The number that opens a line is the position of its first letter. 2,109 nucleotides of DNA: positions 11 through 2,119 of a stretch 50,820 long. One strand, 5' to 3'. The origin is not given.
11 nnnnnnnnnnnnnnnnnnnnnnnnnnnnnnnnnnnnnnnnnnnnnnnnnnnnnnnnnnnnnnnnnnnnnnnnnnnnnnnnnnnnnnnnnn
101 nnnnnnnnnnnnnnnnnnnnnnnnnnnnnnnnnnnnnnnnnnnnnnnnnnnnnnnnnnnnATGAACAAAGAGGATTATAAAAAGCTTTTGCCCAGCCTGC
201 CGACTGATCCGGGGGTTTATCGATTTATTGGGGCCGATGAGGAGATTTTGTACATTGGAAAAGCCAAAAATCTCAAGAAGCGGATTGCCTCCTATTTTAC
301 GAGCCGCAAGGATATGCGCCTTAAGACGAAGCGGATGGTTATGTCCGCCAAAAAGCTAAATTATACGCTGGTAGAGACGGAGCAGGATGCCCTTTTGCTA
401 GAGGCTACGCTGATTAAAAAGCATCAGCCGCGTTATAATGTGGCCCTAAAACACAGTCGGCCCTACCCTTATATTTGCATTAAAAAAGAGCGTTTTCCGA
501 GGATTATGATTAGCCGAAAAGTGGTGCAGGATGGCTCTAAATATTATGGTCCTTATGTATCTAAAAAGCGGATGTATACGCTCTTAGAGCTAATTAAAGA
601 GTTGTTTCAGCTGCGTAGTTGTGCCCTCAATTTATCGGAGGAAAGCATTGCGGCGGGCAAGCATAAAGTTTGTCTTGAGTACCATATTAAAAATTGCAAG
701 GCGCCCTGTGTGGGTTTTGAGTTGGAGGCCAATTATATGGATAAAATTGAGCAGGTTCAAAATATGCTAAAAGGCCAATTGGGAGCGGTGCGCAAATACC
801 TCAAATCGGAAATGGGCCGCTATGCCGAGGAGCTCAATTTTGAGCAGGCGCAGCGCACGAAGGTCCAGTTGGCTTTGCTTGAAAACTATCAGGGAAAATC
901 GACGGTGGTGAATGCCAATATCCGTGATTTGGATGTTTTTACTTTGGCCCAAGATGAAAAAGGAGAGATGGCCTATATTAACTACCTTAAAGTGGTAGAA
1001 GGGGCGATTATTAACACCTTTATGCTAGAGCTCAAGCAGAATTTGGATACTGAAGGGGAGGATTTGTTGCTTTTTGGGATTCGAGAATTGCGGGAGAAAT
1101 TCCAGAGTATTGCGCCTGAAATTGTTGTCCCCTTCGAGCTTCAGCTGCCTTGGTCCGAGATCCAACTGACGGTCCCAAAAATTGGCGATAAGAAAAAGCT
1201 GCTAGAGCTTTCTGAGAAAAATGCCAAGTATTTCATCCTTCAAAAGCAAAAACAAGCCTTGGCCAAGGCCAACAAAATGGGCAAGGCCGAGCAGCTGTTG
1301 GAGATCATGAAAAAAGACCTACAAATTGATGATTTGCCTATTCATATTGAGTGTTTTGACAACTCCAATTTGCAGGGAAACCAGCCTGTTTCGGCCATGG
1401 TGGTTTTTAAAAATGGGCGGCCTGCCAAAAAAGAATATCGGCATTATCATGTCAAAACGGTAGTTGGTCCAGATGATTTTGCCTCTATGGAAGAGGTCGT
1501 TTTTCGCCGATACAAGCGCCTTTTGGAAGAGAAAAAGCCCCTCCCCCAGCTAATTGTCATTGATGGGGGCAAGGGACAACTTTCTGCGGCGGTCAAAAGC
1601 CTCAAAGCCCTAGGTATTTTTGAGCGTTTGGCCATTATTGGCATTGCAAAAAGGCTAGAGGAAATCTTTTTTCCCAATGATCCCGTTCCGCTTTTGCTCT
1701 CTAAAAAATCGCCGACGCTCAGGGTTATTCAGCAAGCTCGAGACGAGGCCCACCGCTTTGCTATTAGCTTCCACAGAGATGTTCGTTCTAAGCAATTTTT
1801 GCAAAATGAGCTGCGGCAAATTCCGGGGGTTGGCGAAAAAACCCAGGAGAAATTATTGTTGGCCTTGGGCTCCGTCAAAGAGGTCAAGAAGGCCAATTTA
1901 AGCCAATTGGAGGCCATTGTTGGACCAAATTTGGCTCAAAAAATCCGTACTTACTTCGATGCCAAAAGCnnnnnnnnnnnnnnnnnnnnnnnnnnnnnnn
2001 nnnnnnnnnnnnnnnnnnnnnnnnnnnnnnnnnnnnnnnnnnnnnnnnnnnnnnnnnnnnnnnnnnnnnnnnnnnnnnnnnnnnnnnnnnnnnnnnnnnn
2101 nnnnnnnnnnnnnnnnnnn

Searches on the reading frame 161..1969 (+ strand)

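Call 58: search_protein_families(library=ncbifam, proteins=[window:161-1969:+], max_evalue=0.00001)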
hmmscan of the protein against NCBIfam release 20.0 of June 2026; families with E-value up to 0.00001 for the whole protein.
window:161-1969:+ (603 aa): 14 families
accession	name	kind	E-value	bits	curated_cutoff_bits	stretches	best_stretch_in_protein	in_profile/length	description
TIGR00194.1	uvrC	equivalog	2e-152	508.8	285.45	1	8-580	3-572/574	excinuclease ABC subunit UvrC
NF011263.0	PRK14669.1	equivalog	2.3e-134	449.3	1108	1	8-601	5-604/624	excinuclease ABC subunit C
NF001824.0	PRK00558.1-5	equivalog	2.5e-131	439.2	451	2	332-599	357-644/652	excinuclease ABC subunit UvrC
NF011261.0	PRK14667.1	equivalog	1e-103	347.8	818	1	4-599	4-565/567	excinuclease ABC subunit C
NF011262.0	PRK14668.1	equivalog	2.1e-99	333.5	544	1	1-595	1-573/577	excinuclease ABC subunit C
NF011264.0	PRK14670.1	equivalog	8.2e-95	318.3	1021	1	8-584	10-572/602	excinuclease ABC subunit C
NF011266.0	PRK14672.1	equivalog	7.3e-92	308.8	1504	2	372-586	433-645/691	excinuclease ABC subunit C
NF011260.0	PRK14666.1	equivalog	2.6e-90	304.1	649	2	10-326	6-316/698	excinuclease ABC subunit C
NF005906.0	PRK07883.1-4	equivalog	1.6e-59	201.8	495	1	8-311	207-501/563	DEDD exonuclease domain-containing protein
NF005907.0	PRK07883.1-5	equivalog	7.9e-48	163.2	454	1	7-238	221-449/584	DEDD exonuclease domain-containing protein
NF005905.0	PRK07883.1-3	equivalog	1.8e-39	135.8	508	1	4-248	214-451/581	DEDD exonuclease domain-containing protein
NF005904.0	PRK07883.1-2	equivalog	7.6e-27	93.8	969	1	9-230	225-442/584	DEDD exonuclease domain-containing protein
NF005903.0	PRK07883.1-1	equivalog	1.7e-24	86.2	1038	1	7-238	239-462/642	DEDD exonuclease domain-containing protein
NF007833.0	PRK10545.1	equivalog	2.6e-20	72.8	367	1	4-203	22-213/289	excinuclease Cho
